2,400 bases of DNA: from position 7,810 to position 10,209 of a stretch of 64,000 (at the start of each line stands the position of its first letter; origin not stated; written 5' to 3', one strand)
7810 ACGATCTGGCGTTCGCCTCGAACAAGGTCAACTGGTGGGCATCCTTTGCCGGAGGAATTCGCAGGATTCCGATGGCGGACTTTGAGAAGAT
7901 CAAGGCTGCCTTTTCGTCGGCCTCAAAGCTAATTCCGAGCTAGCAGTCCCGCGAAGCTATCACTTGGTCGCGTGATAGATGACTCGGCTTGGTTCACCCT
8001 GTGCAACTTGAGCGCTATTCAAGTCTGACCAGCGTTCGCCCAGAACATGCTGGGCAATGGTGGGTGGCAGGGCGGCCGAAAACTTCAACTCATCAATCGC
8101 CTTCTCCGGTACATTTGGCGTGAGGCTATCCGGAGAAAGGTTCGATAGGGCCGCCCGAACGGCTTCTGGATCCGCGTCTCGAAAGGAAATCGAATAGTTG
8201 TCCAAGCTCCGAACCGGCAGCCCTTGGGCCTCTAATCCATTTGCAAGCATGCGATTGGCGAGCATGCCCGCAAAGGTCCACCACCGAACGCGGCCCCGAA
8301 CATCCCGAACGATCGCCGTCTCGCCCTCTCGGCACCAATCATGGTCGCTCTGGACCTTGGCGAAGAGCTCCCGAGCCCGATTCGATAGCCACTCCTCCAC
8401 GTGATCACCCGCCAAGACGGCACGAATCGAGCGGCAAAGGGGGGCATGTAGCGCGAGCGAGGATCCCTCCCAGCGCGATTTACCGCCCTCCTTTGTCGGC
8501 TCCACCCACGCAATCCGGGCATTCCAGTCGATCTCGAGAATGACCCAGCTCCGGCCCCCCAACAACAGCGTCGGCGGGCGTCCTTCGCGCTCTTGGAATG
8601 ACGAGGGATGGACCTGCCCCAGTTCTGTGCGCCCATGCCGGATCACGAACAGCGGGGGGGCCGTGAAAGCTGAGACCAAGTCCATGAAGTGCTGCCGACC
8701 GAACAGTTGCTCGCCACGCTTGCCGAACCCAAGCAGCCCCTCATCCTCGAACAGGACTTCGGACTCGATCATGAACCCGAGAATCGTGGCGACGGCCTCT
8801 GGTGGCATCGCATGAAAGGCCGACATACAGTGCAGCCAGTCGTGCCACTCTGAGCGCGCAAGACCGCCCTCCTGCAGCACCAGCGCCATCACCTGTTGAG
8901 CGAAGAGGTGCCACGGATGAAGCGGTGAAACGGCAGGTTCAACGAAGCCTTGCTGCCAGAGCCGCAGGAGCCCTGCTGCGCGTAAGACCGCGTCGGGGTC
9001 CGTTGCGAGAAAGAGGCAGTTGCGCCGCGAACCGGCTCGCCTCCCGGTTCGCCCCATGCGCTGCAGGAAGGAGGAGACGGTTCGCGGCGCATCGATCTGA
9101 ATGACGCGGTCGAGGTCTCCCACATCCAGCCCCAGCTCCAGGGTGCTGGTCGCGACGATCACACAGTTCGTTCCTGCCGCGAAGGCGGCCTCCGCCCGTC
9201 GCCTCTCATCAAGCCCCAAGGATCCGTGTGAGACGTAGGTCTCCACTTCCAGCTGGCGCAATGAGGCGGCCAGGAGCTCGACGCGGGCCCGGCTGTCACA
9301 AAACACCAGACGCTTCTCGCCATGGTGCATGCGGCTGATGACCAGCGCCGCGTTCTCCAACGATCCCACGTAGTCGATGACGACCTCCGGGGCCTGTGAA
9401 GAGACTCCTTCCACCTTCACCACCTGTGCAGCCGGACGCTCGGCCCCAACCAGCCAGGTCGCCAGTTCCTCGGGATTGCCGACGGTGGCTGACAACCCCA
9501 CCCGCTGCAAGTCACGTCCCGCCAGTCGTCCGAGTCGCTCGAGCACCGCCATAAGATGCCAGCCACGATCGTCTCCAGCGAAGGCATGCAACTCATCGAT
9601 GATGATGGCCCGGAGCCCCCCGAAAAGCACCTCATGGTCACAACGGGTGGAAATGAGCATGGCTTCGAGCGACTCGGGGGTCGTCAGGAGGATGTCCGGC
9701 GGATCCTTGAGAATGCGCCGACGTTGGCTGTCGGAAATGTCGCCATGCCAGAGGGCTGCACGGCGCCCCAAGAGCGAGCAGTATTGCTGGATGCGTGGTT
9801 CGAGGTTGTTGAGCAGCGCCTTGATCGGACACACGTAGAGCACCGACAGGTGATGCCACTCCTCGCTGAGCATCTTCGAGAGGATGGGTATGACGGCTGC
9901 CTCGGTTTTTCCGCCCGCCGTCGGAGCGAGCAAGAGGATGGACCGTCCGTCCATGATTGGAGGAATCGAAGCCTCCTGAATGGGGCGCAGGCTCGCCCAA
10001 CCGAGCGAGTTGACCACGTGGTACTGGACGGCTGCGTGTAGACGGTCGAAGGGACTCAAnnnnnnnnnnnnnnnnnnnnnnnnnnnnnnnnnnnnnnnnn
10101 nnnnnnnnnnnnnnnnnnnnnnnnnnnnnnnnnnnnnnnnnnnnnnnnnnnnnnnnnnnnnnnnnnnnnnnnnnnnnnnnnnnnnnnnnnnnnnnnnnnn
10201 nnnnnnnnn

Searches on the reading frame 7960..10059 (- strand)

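Call 65: search_protein_families(library=padloc, proteins=[window:7960-10059:-], max_evalue=0.00001)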
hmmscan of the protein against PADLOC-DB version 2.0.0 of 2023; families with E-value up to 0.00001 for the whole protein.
window:7960-10059:- (699 aa): 54 families (the best 25 are shown)
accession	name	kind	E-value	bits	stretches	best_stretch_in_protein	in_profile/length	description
PDLC02503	BrxHI|BrxHII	-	2.7e-295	979.2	1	1-690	2-691/698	BrxHI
PDLC02501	BrxHI|BrxHII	-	3.3e-145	483.5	1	1-680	1-696/925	BrxHI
PDLC03960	SngC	-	6.9e-127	423.1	1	3-683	5-713/720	-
PDLC02897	DpdJ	-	1.1e-43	147.3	1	27-394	103-504/1570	DpdJ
PDLC02864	DpdF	-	1.2e-23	81.8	1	11-349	10-335/610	DpdF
PDLC02896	DpdJ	-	1.2e-22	77.5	2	113-215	329-434/1487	DpdJ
PDLC00036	DruE3|DruE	-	1.3e-19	66.9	2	39-164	109-254/2023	SNF2 family N-terminal domain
PDLC02861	DpdF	-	3e-19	66.8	1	244-356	236-347/611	DpdF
PDLC02870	DpdF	-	6.2e-19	65.9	1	17-351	7-330/534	DpdF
PDLC03928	PsyrT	-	2.2e-17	60.6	1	249-356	243-349/689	-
PDLC00192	HamB1|HamB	-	1.5e-16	57.2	1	26-209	271-450/1104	DEAD-box helicase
PDLC01767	Cas3e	-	7.3e-16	55.8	1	151-359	329-532/680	-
PDLC00037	DruE3|DruE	-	7.6e-16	55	2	287-345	1046-1104/2055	SNF2 family N-terminal domain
PDLC00035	DruE3|DruE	-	7.9e-16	54.9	2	37-165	118-269/1460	SNF2 family N-terminal domain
PDLC01761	Cas3b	-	8.6e-16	55.8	1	152-347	357-540/705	-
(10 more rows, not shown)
